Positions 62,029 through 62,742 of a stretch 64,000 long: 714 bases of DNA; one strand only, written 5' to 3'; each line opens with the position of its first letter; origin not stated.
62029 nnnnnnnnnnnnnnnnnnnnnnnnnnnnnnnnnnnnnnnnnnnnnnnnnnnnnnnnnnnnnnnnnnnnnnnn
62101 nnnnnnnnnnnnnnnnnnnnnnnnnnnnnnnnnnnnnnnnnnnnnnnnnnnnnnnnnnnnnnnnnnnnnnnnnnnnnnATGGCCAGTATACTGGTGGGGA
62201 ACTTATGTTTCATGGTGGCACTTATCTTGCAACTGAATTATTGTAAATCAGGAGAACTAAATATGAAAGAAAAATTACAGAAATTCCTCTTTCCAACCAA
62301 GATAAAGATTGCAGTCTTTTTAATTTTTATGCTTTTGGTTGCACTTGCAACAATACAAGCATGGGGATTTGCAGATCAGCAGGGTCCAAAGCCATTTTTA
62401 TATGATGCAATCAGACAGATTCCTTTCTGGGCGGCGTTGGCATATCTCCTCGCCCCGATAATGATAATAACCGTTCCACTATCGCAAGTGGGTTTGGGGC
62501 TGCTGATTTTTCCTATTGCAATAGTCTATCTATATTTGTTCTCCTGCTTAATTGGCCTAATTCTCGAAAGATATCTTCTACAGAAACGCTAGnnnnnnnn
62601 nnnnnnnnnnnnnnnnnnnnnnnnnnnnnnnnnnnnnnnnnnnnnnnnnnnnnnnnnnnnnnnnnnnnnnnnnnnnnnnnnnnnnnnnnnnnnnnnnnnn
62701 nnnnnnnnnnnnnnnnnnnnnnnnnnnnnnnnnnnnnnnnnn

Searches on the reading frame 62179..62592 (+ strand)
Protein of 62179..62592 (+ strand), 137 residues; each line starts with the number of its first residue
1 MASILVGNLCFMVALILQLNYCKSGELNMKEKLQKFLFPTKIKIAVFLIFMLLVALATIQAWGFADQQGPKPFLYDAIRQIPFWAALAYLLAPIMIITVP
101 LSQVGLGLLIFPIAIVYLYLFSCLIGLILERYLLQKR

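Call 45: search_protein_families(library=pfam, proteins=[window:62179-62592:+], max_evalue=0.1)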
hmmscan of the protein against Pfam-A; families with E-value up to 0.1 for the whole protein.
window:62179-62592:+ (137 aa): 1 family
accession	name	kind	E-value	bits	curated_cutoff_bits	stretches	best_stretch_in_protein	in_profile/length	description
PF19609.4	DUF6114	-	0.057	14.5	27.9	1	80-124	7-50/106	Family of unknown function (DUF6114)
